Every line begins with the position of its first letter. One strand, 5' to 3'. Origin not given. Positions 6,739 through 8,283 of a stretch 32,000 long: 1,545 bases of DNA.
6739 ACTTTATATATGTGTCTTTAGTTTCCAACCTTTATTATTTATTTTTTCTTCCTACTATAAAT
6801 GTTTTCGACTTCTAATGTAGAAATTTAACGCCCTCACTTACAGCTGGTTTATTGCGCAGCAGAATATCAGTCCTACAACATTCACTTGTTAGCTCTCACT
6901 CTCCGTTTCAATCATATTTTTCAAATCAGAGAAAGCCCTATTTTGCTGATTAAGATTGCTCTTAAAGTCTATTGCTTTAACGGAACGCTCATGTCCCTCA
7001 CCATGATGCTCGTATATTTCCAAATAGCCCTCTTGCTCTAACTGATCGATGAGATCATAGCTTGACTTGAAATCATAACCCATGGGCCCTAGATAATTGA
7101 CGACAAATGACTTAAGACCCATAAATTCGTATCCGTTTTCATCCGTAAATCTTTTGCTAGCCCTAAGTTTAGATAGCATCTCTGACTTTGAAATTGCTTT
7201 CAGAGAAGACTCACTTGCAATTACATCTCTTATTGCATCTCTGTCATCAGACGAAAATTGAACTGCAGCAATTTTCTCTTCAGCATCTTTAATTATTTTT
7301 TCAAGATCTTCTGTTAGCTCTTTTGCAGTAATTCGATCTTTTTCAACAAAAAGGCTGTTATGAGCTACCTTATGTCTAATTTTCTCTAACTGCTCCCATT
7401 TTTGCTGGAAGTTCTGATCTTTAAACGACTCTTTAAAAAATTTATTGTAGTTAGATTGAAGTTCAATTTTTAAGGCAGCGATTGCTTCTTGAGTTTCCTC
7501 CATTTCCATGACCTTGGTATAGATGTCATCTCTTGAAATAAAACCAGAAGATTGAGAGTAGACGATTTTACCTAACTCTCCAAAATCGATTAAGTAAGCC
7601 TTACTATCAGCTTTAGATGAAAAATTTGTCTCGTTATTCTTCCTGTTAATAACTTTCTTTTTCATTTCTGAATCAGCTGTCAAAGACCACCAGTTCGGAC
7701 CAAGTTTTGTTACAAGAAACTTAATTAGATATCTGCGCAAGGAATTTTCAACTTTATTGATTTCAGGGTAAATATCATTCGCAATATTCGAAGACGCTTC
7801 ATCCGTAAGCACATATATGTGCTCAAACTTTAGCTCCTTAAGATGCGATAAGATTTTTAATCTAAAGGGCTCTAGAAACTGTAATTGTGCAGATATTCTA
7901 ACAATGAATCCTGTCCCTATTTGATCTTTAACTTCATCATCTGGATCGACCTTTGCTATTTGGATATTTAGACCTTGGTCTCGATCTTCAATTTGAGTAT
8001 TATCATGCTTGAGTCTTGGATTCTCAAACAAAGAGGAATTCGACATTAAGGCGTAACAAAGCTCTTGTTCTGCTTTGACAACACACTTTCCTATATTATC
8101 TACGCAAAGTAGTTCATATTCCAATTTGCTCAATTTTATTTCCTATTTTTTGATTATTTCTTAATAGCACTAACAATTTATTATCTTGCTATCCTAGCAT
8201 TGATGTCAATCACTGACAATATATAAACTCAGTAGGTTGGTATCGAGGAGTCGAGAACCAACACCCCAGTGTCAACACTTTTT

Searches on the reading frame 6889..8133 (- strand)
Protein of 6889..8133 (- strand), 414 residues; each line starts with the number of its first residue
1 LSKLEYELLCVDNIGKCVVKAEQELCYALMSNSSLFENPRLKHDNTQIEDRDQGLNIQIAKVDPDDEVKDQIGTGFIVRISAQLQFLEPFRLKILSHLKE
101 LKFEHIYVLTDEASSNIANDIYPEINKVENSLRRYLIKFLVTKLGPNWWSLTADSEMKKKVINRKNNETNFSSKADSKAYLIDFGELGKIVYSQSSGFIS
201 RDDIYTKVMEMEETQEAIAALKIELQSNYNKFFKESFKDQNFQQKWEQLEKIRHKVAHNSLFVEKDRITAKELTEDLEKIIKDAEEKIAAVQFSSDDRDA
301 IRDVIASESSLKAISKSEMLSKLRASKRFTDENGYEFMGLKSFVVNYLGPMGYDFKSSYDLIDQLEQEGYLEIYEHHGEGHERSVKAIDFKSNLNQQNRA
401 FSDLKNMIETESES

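Call 6: search_protein_families(library=pfam, proteins=[window:6889-8133:-], max_evalue=1)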
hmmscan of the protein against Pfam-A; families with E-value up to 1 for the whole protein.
window:6889-8133:- (414 aa): 5 families
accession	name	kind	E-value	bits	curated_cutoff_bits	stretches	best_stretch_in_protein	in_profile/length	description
PF18731.6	HEPN_Swt1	-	2.6e-05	24.9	27.5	1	129-279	7-112/115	Swt1-like HEPN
PF23175.1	bHLH_STRA8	-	0.033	14.7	25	0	173-217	22-71/80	Stimulated by retinoic acid gene 8 protein bHLH domain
PF12998.12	ING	-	0.036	15.1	23.9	1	212-291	3-81/102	Inhibitor of growth proteins N-terminal histone-binding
PF01934.22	HepT-like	-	0.038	14.1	23.5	1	217-281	48-114/120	Ribonuclease HepT-like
PF21906.2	NrtR_WHD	-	0.044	14.4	27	0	224-252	13-44/61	NrtR DNA-binding winged helix domain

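Call 76: search_protein_families(library=padloc, proteins=[window:6889-8133:-], max_evalue=0.01)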
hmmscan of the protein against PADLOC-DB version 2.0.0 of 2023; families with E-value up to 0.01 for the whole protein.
window:6889-8133:- (414 aa): 2 families
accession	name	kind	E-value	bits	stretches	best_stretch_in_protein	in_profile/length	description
PDLC04592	PDC-M34B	-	1.5e-10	39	1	115-197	55-140/192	-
PDLC04590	PDC-M34B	-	0.00034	18.6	1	118-189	13-84/147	-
